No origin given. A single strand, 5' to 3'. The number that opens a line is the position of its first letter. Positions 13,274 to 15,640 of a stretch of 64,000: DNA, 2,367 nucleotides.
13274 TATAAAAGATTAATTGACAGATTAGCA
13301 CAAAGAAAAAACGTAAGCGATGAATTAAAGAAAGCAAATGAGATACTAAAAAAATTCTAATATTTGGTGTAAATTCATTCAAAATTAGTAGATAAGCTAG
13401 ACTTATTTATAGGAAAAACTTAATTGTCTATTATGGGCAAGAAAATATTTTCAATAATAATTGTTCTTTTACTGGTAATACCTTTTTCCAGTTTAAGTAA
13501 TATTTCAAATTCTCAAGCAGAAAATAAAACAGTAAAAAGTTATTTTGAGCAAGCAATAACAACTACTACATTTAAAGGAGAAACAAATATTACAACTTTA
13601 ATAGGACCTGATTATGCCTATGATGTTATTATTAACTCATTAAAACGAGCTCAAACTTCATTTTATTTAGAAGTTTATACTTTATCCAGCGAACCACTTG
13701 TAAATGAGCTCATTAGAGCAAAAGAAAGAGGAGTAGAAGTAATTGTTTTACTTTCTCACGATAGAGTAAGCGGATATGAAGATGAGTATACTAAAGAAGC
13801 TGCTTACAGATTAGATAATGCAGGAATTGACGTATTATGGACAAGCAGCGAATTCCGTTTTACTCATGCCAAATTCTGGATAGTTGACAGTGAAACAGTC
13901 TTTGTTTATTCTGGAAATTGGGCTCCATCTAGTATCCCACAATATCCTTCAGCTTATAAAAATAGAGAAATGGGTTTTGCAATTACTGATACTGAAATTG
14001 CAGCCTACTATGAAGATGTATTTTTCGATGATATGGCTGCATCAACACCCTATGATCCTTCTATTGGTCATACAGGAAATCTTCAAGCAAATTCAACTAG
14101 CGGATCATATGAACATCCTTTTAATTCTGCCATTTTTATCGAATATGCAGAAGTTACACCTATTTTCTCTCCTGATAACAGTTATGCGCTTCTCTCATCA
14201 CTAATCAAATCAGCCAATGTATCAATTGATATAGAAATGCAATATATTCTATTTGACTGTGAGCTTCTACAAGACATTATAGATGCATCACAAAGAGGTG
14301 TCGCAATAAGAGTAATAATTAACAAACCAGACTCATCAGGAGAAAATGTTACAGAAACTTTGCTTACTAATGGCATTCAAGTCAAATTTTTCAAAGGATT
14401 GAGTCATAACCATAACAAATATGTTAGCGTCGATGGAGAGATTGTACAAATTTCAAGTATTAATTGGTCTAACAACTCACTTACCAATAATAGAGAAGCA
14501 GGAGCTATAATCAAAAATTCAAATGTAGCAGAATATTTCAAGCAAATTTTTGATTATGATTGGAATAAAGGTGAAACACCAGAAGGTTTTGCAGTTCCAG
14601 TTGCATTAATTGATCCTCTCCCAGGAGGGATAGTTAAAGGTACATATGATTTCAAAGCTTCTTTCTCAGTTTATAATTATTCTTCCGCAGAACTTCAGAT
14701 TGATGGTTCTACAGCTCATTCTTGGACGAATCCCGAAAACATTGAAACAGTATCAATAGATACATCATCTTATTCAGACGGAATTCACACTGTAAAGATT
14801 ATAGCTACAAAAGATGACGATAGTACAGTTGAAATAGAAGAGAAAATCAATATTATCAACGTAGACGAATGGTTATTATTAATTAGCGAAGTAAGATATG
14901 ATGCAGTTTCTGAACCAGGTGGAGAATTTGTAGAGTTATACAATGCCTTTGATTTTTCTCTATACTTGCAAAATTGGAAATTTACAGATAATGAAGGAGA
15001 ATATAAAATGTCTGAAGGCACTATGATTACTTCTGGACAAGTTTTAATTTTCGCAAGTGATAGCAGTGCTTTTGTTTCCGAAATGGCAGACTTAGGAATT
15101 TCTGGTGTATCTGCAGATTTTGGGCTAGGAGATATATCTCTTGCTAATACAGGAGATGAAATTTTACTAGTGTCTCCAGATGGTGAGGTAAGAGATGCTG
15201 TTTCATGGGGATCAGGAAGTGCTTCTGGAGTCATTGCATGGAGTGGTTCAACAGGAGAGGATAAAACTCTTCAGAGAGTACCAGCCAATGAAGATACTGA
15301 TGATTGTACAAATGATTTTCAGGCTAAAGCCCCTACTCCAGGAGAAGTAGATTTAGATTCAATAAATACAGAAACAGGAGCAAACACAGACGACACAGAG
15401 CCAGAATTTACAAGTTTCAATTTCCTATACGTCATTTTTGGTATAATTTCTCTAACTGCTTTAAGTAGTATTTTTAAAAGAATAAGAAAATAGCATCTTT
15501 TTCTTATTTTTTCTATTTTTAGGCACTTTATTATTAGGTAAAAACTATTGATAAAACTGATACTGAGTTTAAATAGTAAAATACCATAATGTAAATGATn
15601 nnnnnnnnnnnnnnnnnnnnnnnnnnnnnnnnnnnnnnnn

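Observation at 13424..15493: Secreted HKD (phospholipase-D family) enzyme fused to a lamin-tail domain and membrane anchor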

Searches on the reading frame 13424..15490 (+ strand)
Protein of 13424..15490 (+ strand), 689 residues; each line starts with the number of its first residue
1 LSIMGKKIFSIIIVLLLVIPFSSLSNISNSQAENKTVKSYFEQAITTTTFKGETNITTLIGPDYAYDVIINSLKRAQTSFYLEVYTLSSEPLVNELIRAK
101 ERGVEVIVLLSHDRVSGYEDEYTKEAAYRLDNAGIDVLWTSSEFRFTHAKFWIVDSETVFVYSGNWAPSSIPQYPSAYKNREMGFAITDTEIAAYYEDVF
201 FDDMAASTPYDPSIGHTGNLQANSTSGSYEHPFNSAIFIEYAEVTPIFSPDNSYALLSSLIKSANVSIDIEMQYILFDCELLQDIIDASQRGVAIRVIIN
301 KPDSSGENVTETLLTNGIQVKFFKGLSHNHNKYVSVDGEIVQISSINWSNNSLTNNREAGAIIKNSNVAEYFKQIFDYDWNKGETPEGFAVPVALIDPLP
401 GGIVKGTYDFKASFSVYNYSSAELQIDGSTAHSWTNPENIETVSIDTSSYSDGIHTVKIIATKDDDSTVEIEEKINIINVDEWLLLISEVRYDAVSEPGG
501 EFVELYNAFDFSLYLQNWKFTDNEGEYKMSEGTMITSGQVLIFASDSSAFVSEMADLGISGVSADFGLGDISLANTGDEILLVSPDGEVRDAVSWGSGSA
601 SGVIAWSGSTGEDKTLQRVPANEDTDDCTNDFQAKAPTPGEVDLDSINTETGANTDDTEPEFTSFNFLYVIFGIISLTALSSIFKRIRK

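Call 3: search_protein_families(library=pfam, proteins=[window:13424-15490:+], max_evalue=0.1)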
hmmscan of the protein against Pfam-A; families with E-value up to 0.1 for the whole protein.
window:13424-15490:+ (689 aa): 7 families
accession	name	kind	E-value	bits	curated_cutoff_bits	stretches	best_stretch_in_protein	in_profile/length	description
PF13091.12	PLDc_2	-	3e-50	169.9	27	2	258-380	2-132/132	PLD-like domain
PF00932.25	LTD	-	9.8e-14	52.1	34.3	1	485-596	8-108/109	Lamin Tail Domain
PF11495.14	Regulator_TrmB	-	6.2e-09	35.9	22.2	2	254-385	12-134/233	Archaeal transcriptional regulator TrmB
PF00614.28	PLDc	-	1.2e-06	28.7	21.9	1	146-167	4-25/28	Phospholipase D Active site motif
PF17941.7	PP_kinase_C_1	-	0.0018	18.4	25.7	1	84-156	43-113/167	Polyphosphate kinase C-terminal domain 1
PF13090.12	PP_kinase_C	-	0.0058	16.6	25.8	0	275-381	37-144/172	Polyphosphate kinase C-terminal domain 2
PF07894.18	SACK1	-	0.015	15.3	21.4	0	257-302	130-175/274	Scaffolding anchor of CK1 domain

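Call 4: search_protein_families(library=ncbifam, proteins=[window:13424-15490:+], max_evalue=0.1)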
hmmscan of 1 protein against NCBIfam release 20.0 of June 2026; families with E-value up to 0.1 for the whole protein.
window:13424-15490:+ (689 aa): 12 families
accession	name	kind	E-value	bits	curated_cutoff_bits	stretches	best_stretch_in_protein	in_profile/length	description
NF010490.0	PRK13912.1-1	equivalog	1.9e-20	73.6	211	2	256-367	34-143/159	nuclease NucT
NF038319.1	DISARM_DrmC_I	equivalog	1.4e-17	64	133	2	74-198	104-229/236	DISARM system phospholipase D-like protein DrmC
TIGR04265.1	bac_cardiolipin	equivalog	1.1e-16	60.9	290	2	245-382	311-453/483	cardiolipin synthase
NF010492.0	PRK13912.1-3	equivalog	4.5e-10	39.4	297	1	254-377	36-169/178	nuclease NucT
NF008427.0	PRK11263.1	equivalog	1.5e-08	34.2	281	1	52-373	7-333/409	cardiolipin synthase ClsB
NF010491.0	PRK13912.1-2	equivalog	6e-05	22.9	225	1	310-359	104-153/180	nuclease NucT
NF009107.0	PRK12452.1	equivalog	0.00022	20.1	787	1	257-381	349-478/509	cardiolipin synthase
NF003918.0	PRK05443.1-2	subfamily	0.00029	19.1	691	0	275-368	549-643/697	RNA degradosome polyphosphate kinase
TIGR03705.1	poly_P_kin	equivalog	0.0008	18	465.85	0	89-154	371-433/673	polyphosphate kinase 1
NF010493.0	PRK13912.1-4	equivalog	0.00084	19.4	351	0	74-200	37-161/171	nuclease NucT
NF003927.0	PRK05443.3-6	equivalog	0.0032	15.9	1042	1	81-154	370-441/717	RNA degradosome polyphosphate kinase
NF003921.0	PRK05443.2-2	subfamily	0.005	15.3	701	0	88-154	390-453/707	RNA degradosome polyphosphate kinase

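Call 6: search_solved_structures(query=window:13424-15490:+, max_evalue=0.01, show_alignments=2)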
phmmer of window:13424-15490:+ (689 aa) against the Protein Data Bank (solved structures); distinct sequences matched with E-value up to 0.01: 16.
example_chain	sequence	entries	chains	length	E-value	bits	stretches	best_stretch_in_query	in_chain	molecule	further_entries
4ggj_A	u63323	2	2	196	7.1e-09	37.8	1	268-383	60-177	Mitochondrial cardiolipin hydrolase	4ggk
1byr_A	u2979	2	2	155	7.9e-09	37.6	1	248-384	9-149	PROTEIN (ENDONUCLEASE)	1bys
9lkx_K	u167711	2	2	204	1.7e-07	33.2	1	246-382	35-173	Mitochondrial cardiolipin hydrolase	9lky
7e0m_A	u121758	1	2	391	1.6e-06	30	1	278-382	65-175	Phospholipase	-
30ie_B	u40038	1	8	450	2.5e-06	29.4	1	277-383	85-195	Virion nicking-joining enzyme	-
8q1k_A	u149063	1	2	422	2.4e-05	26.1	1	280-385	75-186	5'-3' exonuclease PLD3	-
8v05_A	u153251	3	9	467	2.4e-05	26.1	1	280-385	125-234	5'-3' exonuclease PLD3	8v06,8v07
8s86_A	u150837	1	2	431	2.5e-05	26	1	280-385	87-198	5'-3' exonuclease PLD3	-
8q1x_A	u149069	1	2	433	2.6e-05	26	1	280-385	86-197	5'-3' exonuclease PLD3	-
9vbg_A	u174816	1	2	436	2.6e-05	26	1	280-385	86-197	5'-3' exonuclease PLD3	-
8v5t_A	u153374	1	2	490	3.7e-05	25.5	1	280-385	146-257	5'-3' exonuclease PLD3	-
9fiz_A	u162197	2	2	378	0.00019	23.1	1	93-382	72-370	Envelope phospholipase OPG057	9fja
9fhk_B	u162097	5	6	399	0.00082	21.1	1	93-382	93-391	Envelope phospholipase OPG057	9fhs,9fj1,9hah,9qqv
9fj0_A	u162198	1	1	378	0.0012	20.5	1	93-382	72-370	Envelope phospholipase OPG057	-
9vbj_A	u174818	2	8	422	0.0022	19.7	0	329-383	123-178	5'-3' exonuclease PLD4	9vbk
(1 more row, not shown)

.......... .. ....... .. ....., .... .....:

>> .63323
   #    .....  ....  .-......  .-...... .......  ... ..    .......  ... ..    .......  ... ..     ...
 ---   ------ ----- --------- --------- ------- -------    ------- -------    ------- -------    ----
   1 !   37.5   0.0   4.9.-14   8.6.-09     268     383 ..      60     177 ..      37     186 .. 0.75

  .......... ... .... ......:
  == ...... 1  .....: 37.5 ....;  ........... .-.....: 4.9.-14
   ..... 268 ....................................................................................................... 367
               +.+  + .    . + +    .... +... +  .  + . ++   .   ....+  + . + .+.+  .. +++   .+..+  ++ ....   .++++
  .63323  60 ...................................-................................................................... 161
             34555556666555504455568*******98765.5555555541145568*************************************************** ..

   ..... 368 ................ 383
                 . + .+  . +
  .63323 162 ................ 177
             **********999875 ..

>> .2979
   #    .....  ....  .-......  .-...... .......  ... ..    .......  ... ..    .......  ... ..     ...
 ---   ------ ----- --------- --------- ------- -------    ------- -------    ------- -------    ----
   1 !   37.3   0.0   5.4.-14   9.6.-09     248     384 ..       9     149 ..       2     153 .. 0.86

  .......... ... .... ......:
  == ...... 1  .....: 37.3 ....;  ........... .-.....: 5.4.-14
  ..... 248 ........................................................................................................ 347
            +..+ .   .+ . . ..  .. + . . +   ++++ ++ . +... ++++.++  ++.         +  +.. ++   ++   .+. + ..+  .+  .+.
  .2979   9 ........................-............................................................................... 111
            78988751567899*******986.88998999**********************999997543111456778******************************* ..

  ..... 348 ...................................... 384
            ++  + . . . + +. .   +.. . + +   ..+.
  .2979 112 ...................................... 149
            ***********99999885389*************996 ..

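Call 7: search_protein_families(library=padloc, proteins=[window:13424-15490:+], max_evalue=0.01)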
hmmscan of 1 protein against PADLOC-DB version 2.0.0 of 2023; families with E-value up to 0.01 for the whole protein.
window:13424-15490:+ (689 aa): 25 families
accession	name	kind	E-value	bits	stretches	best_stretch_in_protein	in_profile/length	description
PDLC02614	DrmC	-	1.3e-23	81.5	2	256-374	25-145/153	DrmC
PDLC02616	DrmC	-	6.7e-16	56.6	2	255-377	84-213/224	DrmC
PDLC02585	DrmC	-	3.2e-13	47.9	2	255-373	108-238/253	DrmC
PDLC02606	DrmC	-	6.3e-13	46.9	2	67-172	37-148/182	DrmC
PDLC03924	MkoC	-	9.7e-13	45.1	2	245-376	985-1129/1136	-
PDLC02609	DrmC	-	2e-12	45.6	2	288-371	133-224/241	DrmC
PDLC02597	DrmC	-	9.1e-11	40.1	2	68-200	100-232/242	DrmC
PDLC03922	MkoB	-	9.2e-11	39.7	2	31-194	279-436/610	-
PDLC02612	DrmC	-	4.5e-10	37.4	2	70-194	98-215/235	DrmC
PDLC02588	DrmC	-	5.8e-10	37.2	2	68-172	108-218/256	DrmC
PDLC02607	DrmC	-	5.2e-09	33.8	1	260-368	118-242/265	DrmC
PDLC02611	DrmC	-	9.6e-09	33.6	1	277-376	22-126/138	DrmC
PDLC02591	DrmC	-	1.5e-07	28.9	1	280-374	144-246/260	DrmC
PDLC02589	DrmC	-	3.1e-06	24.5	0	330-377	205-251/264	DrmC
PDLC02587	DrmC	-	5e-06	23.7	1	330-377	206-253/267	DrmC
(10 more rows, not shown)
